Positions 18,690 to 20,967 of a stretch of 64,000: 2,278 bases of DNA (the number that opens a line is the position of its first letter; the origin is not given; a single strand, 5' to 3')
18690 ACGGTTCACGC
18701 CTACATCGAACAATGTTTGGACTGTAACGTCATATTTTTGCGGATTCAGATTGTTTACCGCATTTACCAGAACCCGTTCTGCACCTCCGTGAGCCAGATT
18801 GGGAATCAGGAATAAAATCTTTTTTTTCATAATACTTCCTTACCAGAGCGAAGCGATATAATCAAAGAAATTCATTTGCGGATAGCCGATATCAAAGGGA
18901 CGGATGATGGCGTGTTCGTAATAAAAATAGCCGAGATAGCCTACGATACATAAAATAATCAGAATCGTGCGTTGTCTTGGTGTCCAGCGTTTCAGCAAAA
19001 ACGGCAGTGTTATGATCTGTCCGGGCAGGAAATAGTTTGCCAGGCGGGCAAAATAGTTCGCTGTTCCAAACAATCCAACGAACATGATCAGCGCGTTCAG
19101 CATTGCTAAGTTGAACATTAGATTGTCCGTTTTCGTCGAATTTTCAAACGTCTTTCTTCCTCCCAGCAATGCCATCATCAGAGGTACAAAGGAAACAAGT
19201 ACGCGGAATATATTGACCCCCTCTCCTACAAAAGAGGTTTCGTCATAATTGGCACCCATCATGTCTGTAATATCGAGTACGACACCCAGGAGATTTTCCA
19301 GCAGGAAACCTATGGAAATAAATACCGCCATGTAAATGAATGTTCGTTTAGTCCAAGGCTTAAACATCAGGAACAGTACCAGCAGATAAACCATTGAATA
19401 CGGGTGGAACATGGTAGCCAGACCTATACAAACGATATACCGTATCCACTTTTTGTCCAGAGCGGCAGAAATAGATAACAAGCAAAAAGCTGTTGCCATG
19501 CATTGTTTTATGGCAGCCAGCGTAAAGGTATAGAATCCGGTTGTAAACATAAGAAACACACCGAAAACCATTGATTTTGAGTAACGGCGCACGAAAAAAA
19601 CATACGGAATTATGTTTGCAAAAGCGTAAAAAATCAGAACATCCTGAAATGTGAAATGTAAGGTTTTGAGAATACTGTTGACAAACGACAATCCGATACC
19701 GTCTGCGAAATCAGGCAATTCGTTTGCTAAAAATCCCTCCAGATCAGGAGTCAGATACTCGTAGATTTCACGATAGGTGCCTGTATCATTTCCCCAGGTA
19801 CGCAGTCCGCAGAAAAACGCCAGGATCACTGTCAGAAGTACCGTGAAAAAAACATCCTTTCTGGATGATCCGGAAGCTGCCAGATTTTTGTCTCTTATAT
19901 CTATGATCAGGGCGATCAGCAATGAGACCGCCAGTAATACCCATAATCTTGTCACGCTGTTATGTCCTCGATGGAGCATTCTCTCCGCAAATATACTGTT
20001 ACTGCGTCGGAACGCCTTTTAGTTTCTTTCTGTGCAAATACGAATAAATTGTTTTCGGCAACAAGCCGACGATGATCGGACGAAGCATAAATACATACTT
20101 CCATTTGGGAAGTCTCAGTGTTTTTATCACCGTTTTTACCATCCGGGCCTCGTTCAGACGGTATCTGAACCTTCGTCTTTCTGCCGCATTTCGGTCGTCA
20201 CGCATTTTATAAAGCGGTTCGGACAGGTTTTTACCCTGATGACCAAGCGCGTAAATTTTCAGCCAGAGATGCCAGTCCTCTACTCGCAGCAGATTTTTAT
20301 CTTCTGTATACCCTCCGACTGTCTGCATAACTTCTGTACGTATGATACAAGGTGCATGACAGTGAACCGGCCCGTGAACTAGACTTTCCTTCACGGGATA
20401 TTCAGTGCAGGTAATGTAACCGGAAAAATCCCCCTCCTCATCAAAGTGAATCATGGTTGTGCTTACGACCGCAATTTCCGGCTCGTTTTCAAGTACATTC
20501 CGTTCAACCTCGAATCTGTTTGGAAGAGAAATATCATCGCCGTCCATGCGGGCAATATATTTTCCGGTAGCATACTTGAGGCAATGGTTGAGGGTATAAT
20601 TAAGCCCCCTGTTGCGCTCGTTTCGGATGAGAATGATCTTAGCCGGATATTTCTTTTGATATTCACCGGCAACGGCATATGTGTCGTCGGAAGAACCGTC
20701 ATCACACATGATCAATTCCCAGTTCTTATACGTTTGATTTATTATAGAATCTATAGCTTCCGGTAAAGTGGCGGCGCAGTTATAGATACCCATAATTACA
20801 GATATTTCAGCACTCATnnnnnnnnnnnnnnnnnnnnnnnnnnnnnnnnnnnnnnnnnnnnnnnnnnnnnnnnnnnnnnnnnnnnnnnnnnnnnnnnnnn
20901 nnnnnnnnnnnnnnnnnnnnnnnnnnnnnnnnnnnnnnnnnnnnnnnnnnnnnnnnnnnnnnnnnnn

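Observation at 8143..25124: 17-gene surface-glycan locus with hybrid ABC-exporter / EpsG-polymerase architecture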

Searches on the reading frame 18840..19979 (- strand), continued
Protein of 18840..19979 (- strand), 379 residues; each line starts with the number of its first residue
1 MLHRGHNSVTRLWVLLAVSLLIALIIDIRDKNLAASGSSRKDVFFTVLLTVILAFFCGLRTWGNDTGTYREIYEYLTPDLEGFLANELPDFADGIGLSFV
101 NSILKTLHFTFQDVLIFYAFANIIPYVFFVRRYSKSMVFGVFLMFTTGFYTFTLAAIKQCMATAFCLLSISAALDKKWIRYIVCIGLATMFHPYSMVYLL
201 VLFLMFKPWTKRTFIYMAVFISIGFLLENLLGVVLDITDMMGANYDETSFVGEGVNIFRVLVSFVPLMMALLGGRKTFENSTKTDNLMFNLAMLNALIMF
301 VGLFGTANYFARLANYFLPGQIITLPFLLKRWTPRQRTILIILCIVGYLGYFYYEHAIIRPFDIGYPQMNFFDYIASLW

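Call 18: find_related_loci(query=A1, collection=genome_contigs, flank=10000)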
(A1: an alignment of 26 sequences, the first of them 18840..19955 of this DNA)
Query A1 (371 aa) in genome_contigs; peptide patterns used: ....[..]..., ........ (x = any residue, [..] = any of these).
157 stretches matched a pattern; 77 encode a relative of the query (tblastn E <= 1e-3); 77 distinct loci.
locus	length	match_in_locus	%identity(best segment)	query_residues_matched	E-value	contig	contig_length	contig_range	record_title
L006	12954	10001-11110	79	1-370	0e+0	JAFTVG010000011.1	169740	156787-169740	MAG: Clostridia bacterium isolate RGIG4181 Roe_deer_Colon-2__c578, whole genome shotgun sequence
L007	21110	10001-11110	80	1-370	0e+0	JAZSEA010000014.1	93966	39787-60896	MAG: Eubacteriales bacterium isolate T1900044594_TS20190060.MAGScoT_cleanbin_000007 SGB_645_k141_397689, whole genome sh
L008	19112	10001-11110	78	1-370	0e+0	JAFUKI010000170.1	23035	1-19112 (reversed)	MAG: Clostridia bacterium isolate RGIG4573 Roe_deer_Rectum-2__c656874, whole genome shotgun sequence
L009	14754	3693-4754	77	18-371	0e+0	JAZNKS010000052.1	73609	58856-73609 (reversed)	MAG: Candidatus Flemingiibacterium sp. isolate T1900044674_TS20190140.MAGScoT_cleanbin_000004 SGB_1620_k141_1352719, who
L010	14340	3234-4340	56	1-369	1e-137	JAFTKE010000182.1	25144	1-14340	MAG: Oscillospiraceae bacterium isolate RGIG3893 Roe_deer_Cecum-2__c493071, whole genome shotgun sequence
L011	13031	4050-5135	56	9-370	6e-134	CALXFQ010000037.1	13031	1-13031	MAG: uncultured Oscillospiraceae bacterium isolate BRZ_SB__bin138 genome assembly, contig: BRZ_SB__NODE_7846_length_1303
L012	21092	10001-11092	55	3-367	4e-130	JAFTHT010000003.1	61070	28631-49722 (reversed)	MAG: Oscillospiraceae bacterium isolate RGIG3830 Roe_deer_Cecum-1__c78, whole genome shotgun sequence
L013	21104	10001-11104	55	1-369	5e-127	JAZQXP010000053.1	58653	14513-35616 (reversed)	MAG: Eubacteriales bacterium isolate T1900045161_TC20190155.MAGScoT_cleanbin_000078 SGB_5076_k141_1136546, whole genome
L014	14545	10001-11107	51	1-370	3e-126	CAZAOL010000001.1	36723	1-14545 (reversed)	MAG TPA_asm: uncultured Oscillospiraceae bacterium isolate SRP315200_co2_435 genome assembly, contig: NODE_583_length_36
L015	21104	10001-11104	52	1-369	1e-125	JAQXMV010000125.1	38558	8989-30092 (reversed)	MAG: Oscillospiraceae bacterium isolate SUG1336 k141_565273, whole genome shotgun sequence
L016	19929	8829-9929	53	1-369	4e-125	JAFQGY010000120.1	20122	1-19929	MAG: Clostridia bacterium isolate RGIG1810 Goat_Cecum-5__c232813, whole genome shotgun sequence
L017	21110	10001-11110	52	1-369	4e-125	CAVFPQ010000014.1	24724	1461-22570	Acutalibacteraceae bacterium isolate H07627-L1_cleanbin_000007 genome assembly, contig: Spades_H07627-L1_contig_1168, wh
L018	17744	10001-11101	53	1-369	7e-124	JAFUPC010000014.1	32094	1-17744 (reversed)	MAG: Clostridia bacterium isolate RGIG4697 Roe_deer_Rectum.Co__c239907, whole genome shotgun sequence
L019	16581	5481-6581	53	1-369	1e-120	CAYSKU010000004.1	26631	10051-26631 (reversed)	MAG TPA_asm: uncultured Ruminococcus sp. isolate SRP313737_co1_328 genome assembly, contig: NODE_2866_length_26631_cov_6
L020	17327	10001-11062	52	17-369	5e-112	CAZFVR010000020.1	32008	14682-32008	MAG TPA_asm: uncultured Ruminococcus sp. isolate SRP350583_co2_380 genome assembly, contig: NODE_1819_length_32008_cov_9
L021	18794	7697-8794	54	3-369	1e-129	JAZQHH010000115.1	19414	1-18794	MAG: Faecousia sp. isolate T1900044627_TS20190093.MAGScoT_cleanbin_000100 SGB_967_k141_1102685, whole genome shotgun seq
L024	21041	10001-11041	46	24-370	2e-90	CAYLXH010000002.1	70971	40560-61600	MAG TPA_asm: uncultured Butyricicoccus sp. isolate SRP222994_co1_32 genome assembly, contig: NODE_518_length_70971_cov_4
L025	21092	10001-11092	44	1-367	9e-90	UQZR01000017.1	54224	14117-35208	uncultured Clostridiales bacterium isolate UMGS792 genome assembly, contig: NODE_297_length_54224_cov_9.152049, whole ge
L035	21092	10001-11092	38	6-370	8e-83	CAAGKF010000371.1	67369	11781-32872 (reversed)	MAG TPA_asm: Lachnospiraceae bacterium, isolate HGM12199, WGS project CAAGKF010000000 data, contig: SRS476292_7_k119_256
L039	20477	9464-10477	40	32-370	1e-80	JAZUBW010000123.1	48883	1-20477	MAG: Faecousia sp. isolate T1900045315_YK20190004.MAGScoT_cleanbin_000018 SGB_6285_k141_2021750, whole genome shotgun se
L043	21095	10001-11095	43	1-369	2e-79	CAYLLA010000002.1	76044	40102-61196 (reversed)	MAG TPA_asm: uncultured Ruminococcus sp. isolate SRP313737_co1_357 genome assembly, contig: NODE_561_length_76044_cov_19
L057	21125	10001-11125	39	4-368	3e-71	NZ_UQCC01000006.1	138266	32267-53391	Uncultured Eubacterium sp. isolate UMGS127, whole genome shotgun sequence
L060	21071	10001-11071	39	1-355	2e-70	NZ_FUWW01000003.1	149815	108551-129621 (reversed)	Eubacterium coprostanoligenes strain ATCC 51222, whole genome shotgun sequence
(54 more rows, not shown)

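Call 21: search_protein_families(library=pfam, proteins=[L013:19263-20366:+, L015:17315-18862:+, L017:2118-3545:+, L021:16416-17939:+, L024:17763-19301:+, L025:14285-15310:+, L035:19280-20812:+, L043:19441-20979:+, L057:2204-3526:+, L060:17338-18867:+], max_evalue=0.001)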
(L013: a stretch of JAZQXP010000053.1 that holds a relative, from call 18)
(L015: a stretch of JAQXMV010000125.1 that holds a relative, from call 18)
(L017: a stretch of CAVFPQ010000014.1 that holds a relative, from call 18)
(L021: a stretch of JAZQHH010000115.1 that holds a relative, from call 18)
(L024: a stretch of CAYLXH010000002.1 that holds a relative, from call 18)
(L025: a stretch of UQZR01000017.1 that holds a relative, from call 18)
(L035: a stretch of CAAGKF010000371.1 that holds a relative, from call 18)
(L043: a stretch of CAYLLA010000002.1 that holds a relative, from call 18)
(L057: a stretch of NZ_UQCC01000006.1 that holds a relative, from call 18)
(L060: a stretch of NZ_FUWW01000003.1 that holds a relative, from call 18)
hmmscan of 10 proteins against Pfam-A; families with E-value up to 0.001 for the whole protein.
L013:19263-20366:+ (367 aa): 1 family
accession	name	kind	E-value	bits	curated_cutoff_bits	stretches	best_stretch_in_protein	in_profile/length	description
PF01757.29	Acyl_transf_3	-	6.5e-21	75.2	31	1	6-326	1-322/326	Acyltransferase domain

L015:17315-18862:+ (515 aa): 0 families

L017:2118-3545:+ (475 aa): 1 family
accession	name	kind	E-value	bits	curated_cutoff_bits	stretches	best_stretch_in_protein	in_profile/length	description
PF01554.23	MatE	-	4e-45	153.8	24.9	2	40-202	1-161/161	MatE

L021:16416-17939:+ (507 aa): 3 families
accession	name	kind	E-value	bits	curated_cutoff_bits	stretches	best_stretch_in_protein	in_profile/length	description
PF01943.22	Polysacc_synt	-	4.8e-23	82.4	28.2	1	7-289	2-272/274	Polysaccharide biosynthesis protein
PF13440.11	Polysacc_synt_3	-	1e-13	51.7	23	1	30-335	1-285/293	Polysaccharide biosynthesis protein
PF03023.19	MurJ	-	1.9e-06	27.2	27.4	1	69-455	39-434/451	Lipid II flippase MurJ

L024:17763-19301:+ (512 aa): 1 family
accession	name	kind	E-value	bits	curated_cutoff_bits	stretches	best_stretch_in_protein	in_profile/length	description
PF01554.23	MatE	-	0.0003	20.9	24.9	1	24-171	8-155/161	MatE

L025:14285-15310:+ (341 aa): 1 family
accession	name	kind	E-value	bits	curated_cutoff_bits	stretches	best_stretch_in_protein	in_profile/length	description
PF01757.29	Acyl_transf_3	-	2.1e-32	112.9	31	1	12-328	2-325/326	Acyltransferase domain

L035:19280-20812:+ (510 aa): 2 families
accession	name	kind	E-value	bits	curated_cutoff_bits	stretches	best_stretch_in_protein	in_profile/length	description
PF01943.22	Polysacc_synt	-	5.7e-21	75.6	28.2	1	10-289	7-273/274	Polysaccharide biosynthesis protein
PF13440.11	Polysacc_synt_3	-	3.9e-11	43.2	23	1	29-339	1-290/293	Polysaccharide biosynthesis protein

L043:19441-20979:+ (512 aa): 0 families

L057:2204-3526:+ (440 aa): 1 family
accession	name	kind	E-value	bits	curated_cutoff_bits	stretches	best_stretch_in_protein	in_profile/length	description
PF01554.23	MatE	-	1.6e-42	145.4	24.9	2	21-182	1-161/161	MatE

L060:17338-18867:+ (509 aa): 2 families
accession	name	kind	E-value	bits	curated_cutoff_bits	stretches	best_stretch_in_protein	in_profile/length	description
PF01943.22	Polysacc_synt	-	3.9e-07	30.2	28.2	1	10-280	2-259/274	Polysaccharide biosynthesis protein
PF01554.23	MatE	-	5e-06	26.7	24.9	1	20-173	5-158/161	MatE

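Call 31: predict_structure(alignment_id=A1)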
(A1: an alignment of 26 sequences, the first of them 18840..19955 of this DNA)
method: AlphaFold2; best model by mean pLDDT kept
length: 371 residues; sequences in the alignment: 26
mean_pLDDT: 85.9   pTM: 0.86
mean pLDDT of the five models: 85.9, 84.3, 84.2, 83.6, 81.6
residues with pLDDT >= 90: 194; 70-90: 136; 50-70: 41; < 50: 0
segments of 3 or more residues with pLDDT < 50: none
pLDDT, mean of each block of 10 residues (from residue 1): 81 96 92 91 89 69 86 88 86 93 89 92 93 89 64 91 95 96 91 93 93 86 79 74 65 91 90 94 95 77 84 93 92 93 81 58 71 71
secondary structure, 60 per line:
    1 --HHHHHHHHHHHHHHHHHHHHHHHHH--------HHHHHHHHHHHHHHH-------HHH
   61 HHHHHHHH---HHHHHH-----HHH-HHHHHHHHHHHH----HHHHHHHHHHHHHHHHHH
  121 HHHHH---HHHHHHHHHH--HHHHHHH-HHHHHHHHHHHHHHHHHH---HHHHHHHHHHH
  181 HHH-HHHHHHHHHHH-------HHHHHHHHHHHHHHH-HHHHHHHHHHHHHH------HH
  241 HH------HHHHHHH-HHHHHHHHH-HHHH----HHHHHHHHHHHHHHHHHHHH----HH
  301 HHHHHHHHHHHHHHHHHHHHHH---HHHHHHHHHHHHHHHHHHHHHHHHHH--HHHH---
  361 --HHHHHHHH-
elements in order: H3-27 H36-50 H58-68 H72-77 H87-98 H103-125 H129-138 H141-147 H149-166 H170-183 H185-195 H203-217 H219-232 H239-242 H249-255 H257-265 H267-270 H275-294 H299-322 H326-351 H354-357 H363-370

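Call 37: fold_search(model_id=the predicted structure, library=pdb)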
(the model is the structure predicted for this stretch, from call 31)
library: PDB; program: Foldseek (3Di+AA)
matches with E <= 10: 207; with E <= 0.001: 0
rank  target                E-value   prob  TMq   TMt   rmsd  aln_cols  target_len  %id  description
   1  6gxc_A                4.0e-02  0.99  0.43  0.26  12.5       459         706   14  Bacterial oligosaccharyltransferase PglB in complex with an inhibitory peptide and a reactive lipid-linked oligosaccha (released 2018-11-14)
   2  4zw9                  4.4e-01  0.08  0.13  0.12  23.5       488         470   12  Crystal structure of human GLUT3 bound to D-glucose in the outward-occluded conformation at 1.5 angstrom (released 2015-07-22)
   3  8y65                  4.4e-01  0.07  0.12  0.11  24.2       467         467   12  Cryo-EM structure of human urate transporter GLUT9 bound to substrate urate (released 2024-06-19)
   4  8if8_B                4.6e-01  0.57  0.36  0.24  16.6       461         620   11  Arabinosyltransferase AftA (released 2023-05-31)
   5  6ob6_B                5.2e-01  0.10  0.15  0.15  21.2       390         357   14  Human equilibrative nucleoside transporter-1, S-(4-nitrobenzyl)-6-thioinosine bound, merohedrally twinned (released 2019-07-03)
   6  9lvb_A                5.4e-01  0.08  0.13  0.10  25.1       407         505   12  IAA-free AUX1 (released 2025-07-23)
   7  9xou_G                5.9e-01  0.07  0.13  0.12  21.7       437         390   10  CryoEM structure of LacY with Trimbody (released 2026-02-11)
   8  3det_B                8.3e-01  0.09  0.17  0.15  20.9       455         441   12  Structure of the E148A, Y445A doubly ungated mutant of E.coli CLC_Ec1, Cl-/H+ antiporter (released 2008-06-17)
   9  8if8_C                8.6e-01  0.82  0.50  0.35   9.0       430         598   14  Arabinosyltransferase AftA (released 2023-05-31)
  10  6s7t_A                8.6e-01  0.21  0.25  0.17  17.5       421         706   11  Cryo-EM structure of human oligosaccharyltransferase complex OST-B (released 2019-12-18)
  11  28vj_B                8.6e-01  0.08  0.14  0.13  20.9       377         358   13  NorA bound to miniprotein I-23 (released 2026-04-08)
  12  8wvg_A                8.6e-01  0.07  0.14  0.14  21.5       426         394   13  Human VMAT2 in complex with tetrabenazine (released 2024-09-25)
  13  8hpk_A                9.8e-01  0.09  0.16  0.15  21.8       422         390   11  Crystal structure of the bacterial oxalate transporter OxlT in an oxalate-bound occluded form (released 2023-02-15)
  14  7spt                  9.8e-01  0.06  0.12  0.10  24.3       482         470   11  Crystal structure of exofacial state human glucose transporter GLUT3 (released 2022-05-18)
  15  6c9w_A                1.1e+00  0.07  0.15  0.14  20.9       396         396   12  Crystal Structure of a ligand bound LacY/Nanobody Complex (released 2018-08-15)
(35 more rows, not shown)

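Call 41: search_solved_structures(query=A1, max_evalue=10)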
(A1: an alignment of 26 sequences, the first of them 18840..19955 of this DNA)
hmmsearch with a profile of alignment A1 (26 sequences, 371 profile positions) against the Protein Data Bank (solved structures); distinct sequences matched with E-value up to 10: 30.
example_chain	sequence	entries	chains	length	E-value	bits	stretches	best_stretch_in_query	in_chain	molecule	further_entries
7jph_B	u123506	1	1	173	0.24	13.5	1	46-79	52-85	Envelope glycoprotein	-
7swd_B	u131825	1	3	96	0.3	13.2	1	46-79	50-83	Virion spike glycoprotein GP2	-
6uye_D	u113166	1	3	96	0.31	13.2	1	46-79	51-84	Virion spike glycoprotein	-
8y3u_C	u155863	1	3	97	0.31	13.1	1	46-79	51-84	Virion spike glycoprotein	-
5fhc_J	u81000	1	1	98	0.33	13.1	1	46-79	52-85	Envelope glycoprotein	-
6ea5_B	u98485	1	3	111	0.36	12.9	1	46-79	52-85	Glycoprotein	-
6mam_H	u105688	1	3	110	0.4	12.8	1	46-79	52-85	Envelope glycoprotein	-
6ea7_B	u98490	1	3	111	0.4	12.8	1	46-79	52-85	Envelope glycoprotein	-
5ken_B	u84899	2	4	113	0.41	12.8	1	46-79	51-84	Ebola surface glycoprotein, GP2 | Envelope glycoprotein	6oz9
5f1b_B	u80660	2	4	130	0.53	12.4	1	46-79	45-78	GP2 | Envelope glycoprotein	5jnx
3csy_J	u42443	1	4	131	0.54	12.4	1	46-79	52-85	Envelope glycoprotein GP2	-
9bop_V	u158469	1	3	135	0.57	12.3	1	46-79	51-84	Virion spike glycoprotein GP2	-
5hj3_D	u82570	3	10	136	0.58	12.3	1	46-79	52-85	Envelope glycoprotein | Glycoprotein GP2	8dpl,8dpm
10op_B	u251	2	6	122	0.6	12.2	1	46-79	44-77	Envelope glycoprotein 2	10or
7tn9_W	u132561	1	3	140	0.61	12.2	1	46-79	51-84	GP2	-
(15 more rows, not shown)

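Call 63: search_protein_families(library=pfam, proteins=[L039:1313-2506:+], max_evalue=0.01)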
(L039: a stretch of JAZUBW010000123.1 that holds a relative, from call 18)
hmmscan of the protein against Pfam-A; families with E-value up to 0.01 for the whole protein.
L039:1313-2506:+ (397 aa): 1 family
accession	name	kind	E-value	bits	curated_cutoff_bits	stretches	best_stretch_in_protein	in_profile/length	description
PF01098.24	FTSW_RODA_SPOVE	-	2.2e-71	241.2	26.4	1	20-370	5-352/356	Cell cycle protein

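Call 70: search_protein_families(library=pfam, proteins=[L016:19050-19928:+, L020:15606-15905:+], max_evalue=0.1)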
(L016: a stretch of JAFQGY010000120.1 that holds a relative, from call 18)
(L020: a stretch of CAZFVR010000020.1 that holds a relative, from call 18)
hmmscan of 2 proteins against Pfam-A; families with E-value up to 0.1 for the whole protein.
L016:19050-19928:+ (293 aa): 0 families

L020:15606-15905:+ (100 aa): 1 family
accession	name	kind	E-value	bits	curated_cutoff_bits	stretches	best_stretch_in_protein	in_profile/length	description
PF12698.13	ABC2_membrane_3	-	0.025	14.1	31.6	1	26-77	219-269/347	ABC-2 family transporter protein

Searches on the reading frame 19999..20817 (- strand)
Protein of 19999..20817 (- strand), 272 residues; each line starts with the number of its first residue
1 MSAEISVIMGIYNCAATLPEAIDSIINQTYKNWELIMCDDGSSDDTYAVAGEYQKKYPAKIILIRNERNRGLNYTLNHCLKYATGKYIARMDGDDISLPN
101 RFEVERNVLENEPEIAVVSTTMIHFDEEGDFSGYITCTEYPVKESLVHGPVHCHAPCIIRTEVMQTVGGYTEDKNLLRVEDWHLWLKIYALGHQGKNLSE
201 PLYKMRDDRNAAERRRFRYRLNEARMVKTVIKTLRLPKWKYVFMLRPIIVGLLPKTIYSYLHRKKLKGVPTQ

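Call 4: search_protein_families(library=pfam, proteins=[window:19999-20817:-], max_evalue=0.01)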
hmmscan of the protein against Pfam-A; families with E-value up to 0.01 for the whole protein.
window:19999-20817:- (272 aa): 3 families
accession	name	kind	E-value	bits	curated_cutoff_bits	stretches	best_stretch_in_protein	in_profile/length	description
PF00535.33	Glycos_transf_2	-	2.2e-34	119.3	23.3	1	6-134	1-128/168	Glycosyl transferase family 2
PF13641.12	Glyco_tranf_2_3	-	2.5e-14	54.3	27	1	5-195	3-201/230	Glycosyltransferase like family 2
PF10111.15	Glyco_tranf_2_2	-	4.2e-06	26.9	27.3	1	7-191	2-202/276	Glycosyltransferase like family 2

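Call 9: search_protein_families(library=ncbifam, proteins=[window:19999-20817:-], max_evalue=0.001)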
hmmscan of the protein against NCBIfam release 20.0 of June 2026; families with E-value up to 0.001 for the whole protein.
window:19999-20817:- (272 aa): 20 families
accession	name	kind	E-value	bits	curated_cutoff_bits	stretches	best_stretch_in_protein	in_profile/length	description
NF053739.1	GlytfEpsEBac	equivalog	3.7e-90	301.5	450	1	5-267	3-264/265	glycosyltransferase EpsE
NF047683.1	TeichurnBiosyTuaG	equivalog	1.3e-20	74.1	400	1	3-216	6-214/252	teichuronic acid biosynthesis protein TuaG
NF007482.0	PRK10073.1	equivalog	6.6e-20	71.4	423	1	3-104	6-105/334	glycosyltransferase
TIGR03937.1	PgaC_IcaA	equivalog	1.6e-16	60.3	422.3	1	4-118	46-159/407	poly-beta-1,6-N-acetyl-D-glucosamine synthase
NF050050.1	ProtGlycPglI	equivalog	2.4e-14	53.4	500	1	4-103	3-102/306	GalNAc(5)-diNAcBac-PP-undecaprenol beta-1,3-glucosyltransferase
TIGR03111.1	glyc2_xrt_Gpos1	hypoth_equivalog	3e-14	52.7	363.95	1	4-123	50-170/439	TIGR03111 family XrtG-associated glycosyltransferase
NF038302.1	EPS_HpsE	equivalog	7.5e-14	51.4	300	1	4-121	2-123/307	hormogonium polysaccharide biosynthesis glycosyltransferase HpsE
NF041394.1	GtaseAglG_Halo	equivalog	4.3e-13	49.2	440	1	5-119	3-117/304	glucosyl-dolichyl phosphate glucuronosyltransferase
NF007453.0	PRK10018.1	equivalog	2.7e-12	46.9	382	1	5-104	8-106/280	colanic acid biosynthesis glycosyltransferase WcaA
TIGR04017.1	WcaA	equivalog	1.1e-11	44.8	495.75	1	5-104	7-105/279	colanic acid biosynthesis glycosyltransferase WcaA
NF041875.1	EPS_EpsD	equivalog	4.4e-11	42.7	370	1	5-141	1-135/325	exopolysaccharide biosynthesis glycosyltransferase EpsD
TIGR04283.1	glyco_like_mftF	equivalog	2.9e-09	36.8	182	1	5-192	1-173/221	TIGR04283 family arsenosugar biosynthesis glycosyltransferase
NF007986.1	PRK10714.1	equivalog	3e-09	36.4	529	1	4-121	7-125/316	undecaprenyl-phosphate 4-deoxy-4-formamido-L-arabinose transferase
NF038299.1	EPS_HpsN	equivalog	2.8e-07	29.8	425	1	4-125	2-122/317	hormogonium polysaccharide biosynthesis glycosyltransferase HpsN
NF047588.1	GlcsyltransPgfSStrep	equivalog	3.1e-07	29.9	500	1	5-97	3-98/308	glycosyltransferase PgfS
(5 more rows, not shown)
